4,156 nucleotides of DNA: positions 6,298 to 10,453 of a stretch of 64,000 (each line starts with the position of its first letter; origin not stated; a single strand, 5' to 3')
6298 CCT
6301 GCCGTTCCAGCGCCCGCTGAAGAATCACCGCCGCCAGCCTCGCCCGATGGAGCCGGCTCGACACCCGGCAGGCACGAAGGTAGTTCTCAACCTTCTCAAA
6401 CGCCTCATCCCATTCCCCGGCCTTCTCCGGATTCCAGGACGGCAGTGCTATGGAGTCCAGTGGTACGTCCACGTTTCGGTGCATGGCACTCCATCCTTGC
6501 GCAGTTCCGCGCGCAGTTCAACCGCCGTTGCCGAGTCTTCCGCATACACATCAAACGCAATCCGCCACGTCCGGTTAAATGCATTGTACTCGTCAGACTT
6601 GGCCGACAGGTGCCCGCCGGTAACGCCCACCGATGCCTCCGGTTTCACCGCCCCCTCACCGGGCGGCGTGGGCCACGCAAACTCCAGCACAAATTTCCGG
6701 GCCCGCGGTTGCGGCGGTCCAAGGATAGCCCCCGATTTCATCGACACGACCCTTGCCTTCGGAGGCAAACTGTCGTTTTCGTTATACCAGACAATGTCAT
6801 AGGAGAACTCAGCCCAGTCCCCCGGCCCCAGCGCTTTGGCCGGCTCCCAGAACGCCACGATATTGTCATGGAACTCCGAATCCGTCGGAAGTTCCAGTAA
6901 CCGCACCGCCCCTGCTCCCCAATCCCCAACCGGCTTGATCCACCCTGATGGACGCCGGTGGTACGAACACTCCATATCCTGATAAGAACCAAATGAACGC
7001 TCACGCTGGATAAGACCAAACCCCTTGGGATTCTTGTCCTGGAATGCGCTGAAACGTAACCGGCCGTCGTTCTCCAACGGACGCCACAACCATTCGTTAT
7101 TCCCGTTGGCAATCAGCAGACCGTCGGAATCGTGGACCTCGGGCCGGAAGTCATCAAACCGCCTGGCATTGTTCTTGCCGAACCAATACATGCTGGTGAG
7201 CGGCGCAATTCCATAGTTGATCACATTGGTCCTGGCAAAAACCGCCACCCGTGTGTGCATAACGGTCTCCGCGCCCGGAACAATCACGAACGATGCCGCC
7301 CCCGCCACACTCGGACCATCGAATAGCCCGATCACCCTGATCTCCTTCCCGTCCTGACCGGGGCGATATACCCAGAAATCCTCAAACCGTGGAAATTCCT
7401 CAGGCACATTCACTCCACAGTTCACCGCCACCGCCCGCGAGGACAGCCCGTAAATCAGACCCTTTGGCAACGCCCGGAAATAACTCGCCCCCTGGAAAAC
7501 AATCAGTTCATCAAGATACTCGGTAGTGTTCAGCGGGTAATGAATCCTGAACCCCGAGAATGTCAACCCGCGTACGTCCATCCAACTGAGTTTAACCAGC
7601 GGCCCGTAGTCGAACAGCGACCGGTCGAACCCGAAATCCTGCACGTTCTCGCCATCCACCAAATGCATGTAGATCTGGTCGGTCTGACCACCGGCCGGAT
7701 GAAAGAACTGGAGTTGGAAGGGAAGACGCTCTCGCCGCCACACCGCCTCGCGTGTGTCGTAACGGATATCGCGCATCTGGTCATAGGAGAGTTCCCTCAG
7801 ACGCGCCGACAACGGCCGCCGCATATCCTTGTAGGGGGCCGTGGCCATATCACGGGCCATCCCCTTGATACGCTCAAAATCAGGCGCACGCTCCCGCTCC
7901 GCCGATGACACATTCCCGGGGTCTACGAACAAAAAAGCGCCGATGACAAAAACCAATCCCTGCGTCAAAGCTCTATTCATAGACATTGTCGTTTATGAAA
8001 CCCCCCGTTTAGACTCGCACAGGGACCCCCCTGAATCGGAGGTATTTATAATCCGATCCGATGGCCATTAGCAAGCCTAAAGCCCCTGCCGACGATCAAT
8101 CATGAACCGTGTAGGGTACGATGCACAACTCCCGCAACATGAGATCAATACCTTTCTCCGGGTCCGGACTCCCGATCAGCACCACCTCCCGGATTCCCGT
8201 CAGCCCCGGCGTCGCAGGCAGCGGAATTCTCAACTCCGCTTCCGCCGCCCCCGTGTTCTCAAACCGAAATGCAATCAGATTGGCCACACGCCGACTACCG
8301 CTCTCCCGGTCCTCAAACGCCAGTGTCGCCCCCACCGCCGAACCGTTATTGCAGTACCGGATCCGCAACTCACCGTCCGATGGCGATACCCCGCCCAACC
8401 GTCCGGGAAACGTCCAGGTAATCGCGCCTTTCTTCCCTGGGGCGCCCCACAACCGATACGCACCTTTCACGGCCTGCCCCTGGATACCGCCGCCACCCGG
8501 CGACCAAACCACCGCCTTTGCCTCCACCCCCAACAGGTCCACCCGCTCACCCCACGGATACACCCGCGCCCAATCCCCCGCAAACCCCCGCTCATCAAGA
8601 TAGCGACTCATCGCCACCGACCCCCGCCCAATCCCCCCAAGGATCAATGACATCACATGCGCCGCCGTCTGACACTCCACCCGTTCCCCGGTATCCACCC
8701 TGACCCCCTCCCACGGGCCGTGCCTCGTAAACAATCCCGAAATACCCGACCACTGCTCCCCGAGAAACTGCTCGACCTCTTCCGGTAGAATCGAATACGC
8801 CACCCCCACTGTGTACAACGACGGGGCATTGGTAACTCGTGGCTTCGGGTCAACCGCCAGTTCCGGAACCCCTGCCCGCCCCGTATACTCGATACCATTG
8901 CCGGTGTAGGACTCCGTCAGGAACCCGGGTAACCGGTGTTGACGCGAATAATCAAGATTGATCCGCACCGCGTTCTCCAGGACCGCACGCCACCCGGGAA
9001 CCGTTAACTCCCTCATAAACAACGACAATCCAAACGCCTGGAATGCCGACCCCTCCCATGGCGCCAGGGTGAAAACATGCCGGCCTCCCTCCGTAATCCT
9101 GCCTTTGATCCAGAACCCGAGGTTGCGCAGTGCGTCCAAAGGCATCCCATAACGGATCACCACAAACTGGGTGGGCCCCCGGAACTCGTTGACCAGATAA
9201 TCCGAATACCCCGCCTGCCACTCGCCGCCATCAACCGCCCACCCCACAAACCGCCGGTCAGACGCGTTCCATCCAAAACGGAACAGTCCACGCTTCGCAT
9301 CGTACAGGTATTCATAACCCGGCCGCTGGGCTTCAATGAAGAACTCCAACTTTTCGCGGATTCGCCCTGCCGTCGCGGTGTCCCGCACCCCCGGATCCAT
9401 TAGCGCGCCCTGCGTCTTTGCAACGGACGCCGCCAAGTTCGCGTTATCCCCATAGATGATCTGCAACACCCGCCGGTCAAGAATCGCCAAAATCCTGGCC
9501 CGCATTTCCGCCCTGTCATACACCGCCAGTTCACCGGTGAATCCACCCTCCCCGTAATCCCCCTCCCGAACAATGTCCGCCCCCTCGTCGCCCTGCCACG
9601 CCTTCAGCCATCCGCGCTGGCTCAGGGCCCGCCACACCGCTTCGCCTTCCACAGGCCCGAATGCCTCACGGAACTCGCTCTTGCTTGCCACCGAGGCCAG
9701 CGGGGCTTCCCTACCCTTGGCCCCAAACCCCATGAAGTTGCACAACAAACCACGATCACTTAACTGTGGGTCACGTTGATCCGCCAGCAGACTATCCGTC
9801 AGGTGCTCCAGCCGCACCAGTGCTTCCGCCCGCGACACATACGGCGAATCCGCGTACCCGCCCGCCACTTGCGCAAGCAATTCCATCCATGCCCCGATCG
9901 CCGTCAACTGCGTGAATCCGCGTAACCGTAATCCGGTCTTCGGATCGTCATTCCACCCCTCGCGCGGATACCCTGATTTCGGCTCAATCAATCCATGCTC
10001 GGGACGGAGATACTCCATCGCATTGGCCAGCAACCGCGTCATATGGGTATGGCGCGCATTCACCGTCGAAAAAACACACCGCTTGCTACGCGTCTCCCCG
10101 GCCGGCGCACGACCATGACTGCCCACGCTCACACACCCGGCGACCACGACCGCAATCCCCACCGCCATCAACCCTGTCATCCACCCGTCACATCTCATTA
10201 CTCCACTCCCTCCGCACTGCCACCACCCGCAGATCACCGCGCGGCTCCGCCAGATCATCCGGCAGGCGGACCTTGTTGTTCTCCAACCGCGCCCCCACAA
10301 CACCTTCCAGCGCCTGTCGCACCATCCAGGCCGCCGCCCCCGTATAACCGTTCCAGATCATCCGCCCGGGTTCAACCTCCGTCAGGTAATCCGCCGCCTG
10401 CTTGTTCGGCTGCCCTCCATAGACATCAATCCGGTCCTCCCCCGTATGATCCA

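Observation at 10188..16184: GH94 phosphorylase-type domain fused to a ~750-residue polytopic membrane block and an N-terminal extracytoplasmic domain, with no visible glycosyltransferase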

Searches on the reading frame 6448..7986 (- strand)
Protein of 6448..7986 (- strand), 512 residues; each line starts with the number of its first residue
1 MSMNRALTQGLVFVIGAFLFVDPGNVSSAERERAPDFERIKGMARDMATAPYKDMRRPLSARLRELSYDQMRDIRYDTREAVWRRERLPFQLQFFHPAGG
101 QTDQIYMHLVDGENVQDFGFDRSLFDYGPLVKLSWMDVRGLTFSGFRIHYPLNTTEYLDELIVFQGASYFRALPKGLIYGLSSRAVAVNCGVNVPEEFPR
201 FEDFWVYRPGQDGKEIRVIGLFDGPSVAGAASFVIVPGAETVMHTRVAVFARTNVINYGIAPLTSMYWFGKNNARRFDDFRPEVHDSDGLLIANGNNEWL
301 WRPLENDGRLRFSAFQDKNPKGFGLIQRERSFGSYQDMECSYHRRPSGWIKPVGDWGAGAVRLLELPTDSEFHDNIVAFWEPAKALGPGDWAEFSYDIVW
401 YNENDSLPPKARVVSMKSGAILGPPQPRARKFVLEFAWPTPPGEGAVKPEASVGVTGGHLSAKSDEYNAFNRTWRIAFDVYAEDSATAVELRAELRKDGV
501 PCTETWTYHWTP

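Call 7: search_protein_families(library=pfam, proteins=[window:6448-7986:-], max_evalue=0.001)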
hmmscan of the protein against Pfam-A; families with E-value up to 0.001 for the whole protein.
window:6448-7986:- (512 aa): 1 family
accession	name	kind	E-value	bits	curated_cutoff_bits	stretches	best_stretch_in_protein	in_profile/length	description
PF04349.18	MdoG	-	2.2e-167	558.3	25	1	36-510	2-478/478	Periplasmic glucan biosynthesis protein, MdoG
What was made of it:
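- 6448..7986 (-): opgG (MdoG, GH186-type periplasmic glucan biosynthesis protein). Pfam PF04349, E 2e-167 (call 7)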

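Call 82: search_protein_families(library=ncbifam, proteins=[window:6448-7986:-], max_evalue=0.001)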
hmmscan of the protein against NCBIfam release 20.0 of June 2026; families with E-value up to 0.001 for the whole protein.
window:6448-7986:- (512 aa): 0 families

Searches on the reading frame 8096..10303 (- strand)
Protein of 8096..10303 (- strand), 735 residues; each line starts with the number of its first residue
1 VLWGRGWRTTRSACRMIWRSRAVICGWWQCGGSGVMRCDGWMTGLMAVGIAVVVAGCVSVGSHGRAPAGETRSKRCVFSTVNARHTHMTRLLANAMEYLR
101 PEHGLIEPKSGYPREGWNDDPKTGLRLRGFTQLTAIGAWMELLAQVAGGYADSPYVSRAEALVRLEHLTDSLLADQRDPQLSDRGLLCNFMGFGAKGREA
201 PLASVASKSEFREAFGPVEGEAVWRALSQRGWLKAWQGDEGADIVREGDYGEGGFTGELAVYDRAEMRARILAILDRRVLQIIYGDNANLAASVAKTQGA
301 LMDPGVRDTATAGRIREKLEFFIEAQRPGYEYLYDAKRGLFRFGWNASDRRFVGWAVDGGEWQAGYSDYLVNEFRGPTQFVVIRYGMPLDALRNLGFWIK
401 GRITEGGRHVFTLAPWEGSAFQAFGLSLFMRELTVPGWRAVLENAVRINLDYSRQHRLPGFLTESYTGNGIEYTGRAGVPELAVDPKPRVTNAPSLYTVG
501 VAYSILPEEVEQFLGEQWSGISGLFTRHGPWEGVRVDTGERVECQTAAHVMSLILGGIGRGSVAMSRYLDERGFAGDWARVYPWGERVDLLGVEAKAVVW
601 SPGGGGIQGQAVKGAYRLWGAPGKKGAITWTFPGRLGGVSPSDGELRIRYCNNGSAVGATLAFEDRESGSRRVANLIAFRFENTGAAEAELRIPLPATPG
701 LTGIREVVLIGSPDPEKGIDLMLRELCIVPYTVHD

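Call 7: search_protein_families(library=pfam, proteins=[window:8096-10303:-], max_evalue=0.001)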
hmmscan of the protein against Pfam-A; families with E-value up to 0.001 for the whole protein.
window:8096-10303:- (735 aa): 0 families

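Call 27: search_protein_families(library=pfam, proteins=[window:8096-10201:-], max_evalue=10)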
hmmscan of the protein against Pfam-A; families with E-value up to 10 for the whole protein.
window:8096-10201:- (701 aa): 0 families

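Call 28: search_solved_structures(query=window:8096-10201:-, max_evalue=10)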
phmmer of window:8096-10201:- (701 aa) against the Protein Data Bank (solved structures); distinct sequences matched with E-value up to 10: 3.
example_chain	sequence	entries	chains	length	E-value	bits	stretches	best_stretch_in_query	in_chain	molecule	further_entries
8xuj_A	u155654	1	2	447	5.9e-07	31.2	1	252-547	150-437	Membrane protein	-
8wy1_A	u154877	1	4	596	0.016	16.5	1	281-451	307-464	Glycosyltransferase 36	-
7xi3_A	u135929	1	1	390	0.35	12.1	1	148-220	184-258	Aryl hydrocarbon receptor nuclear translocator 2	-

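Call 62: search_solved_structures(query=A4, max_evalue=1, show_alignments=2)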
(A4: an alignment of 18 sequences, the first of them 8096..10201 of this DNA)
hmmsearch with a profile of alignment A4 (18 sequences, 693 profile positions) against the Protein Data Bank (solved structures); distinct sequences matched with E-value up to 1: 2.
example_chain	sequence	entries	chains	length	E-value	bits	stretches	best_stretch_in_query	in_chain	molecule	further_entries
8xuj_A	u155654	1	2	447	1.6e-08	36.5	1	245-427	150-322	Membrane protein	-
8wy1_A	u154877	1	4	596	0.0022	19.5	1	267-424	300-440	Glycosyltransferase 36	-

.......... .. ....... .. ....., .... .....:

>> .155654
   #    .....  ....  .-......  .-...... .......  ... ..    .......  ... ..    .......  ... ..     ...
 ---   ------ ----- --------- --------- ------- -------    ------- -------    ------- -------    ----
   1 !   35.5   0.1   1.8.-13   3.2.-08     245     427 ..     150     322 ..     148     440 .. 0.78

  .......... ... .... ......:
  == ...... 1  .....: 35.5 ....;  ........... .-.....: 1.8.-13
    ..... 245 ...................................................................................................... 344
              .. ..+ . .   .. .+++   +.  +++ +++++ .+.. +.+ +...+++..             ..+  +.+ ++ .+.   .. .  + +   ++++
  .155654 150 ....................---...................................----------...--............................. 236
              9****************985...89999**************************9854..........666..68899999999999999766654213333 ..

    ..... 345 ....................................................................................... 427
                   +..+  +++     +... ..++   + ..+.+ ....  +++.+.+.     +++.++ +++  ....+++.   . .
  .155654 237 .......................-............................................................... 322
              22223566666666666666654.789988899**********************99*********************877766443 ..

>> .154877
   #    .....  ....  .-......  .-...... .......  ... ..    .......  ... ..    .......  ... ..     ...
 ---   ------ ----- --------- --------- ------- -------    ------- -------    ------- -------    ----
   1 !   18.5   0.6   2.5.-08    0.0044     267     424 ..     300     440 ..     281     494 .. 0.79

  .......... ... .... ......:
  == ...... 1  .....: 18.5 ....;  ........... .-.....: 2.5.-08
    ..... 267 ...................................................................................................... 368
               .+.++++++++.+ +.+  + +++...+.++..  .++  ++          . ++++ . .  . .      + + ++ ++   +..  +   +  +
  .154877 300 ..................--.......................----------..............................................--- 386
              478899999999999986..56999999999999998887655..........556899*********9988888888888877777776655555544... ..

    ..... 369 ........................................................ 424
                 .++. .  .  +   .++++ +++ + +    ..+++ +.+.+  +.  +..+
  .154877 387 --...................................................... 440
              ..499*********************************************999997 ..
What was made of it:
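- On Cyclic beta-1,2-glucan synthase (Cgs/NdvB/ChvB): A distant SGL-clan relative is encoded by the neighbouring gene instead (calls 28, 62).
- The partner keeps both GH189-type glutamates, so it could be a transglycosylase or cyclase rather than a hydrolase (call 62). The partner keeps both GH189 catalytic glutamates (call 62).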

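Call 82: search_protein_families(library=ncbifam, proteins=[window:8096-10201:-], max_evalue=0.001)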
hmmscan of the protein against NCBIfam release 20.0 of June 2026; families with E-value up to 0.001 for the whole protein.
window:8096-10201:- (701 aa): 0 families
